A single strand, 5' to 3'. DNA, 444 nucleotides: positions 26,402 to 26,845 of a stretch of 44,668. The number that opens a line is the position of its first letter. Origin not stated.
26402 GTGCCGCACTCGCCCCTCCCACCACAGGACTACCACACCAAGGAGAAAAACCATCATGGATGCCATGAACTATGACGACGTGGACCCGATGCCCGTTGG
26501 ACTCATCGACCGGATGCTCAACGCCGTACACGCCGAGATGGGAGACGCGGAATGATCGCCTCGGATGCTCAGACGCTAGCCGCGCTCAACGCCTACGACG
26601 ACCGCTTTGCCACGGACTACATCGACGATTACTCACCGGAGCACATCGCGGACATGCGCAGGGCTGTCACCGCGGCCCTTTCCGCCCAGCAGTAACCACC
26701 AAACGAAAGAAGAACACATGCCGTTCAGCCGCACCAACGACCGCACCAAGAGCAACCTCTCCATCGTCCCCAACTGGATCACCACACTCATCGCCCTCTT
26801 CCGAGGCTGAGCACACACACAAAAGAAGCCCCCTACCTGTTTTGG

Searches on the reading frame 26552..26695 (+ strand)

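Call 42: search_protein_families(library=pfam, proteins=[window:26552-26695:+], max_evalue=1)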
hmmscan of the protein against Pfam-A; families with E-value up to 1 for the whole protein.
window:26552-26695:+ (47 aa): 1 family
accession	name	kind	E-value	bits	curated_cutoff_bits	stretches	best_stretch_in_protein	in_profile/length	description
PF12981.12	DUF3865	-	0.089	12.9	31.6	1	17-44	169-196/224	Domain of Unknown Function with PDB structure (DUF3865)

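Call 84: search_protein_families(library=padloc, proteins=[window:26552-26695:+], max_evalue=0.01)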
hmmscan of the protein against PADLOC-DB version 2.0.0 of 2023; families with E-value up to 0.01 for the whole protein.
window:26552-26695:+ (47 aa): 0 families
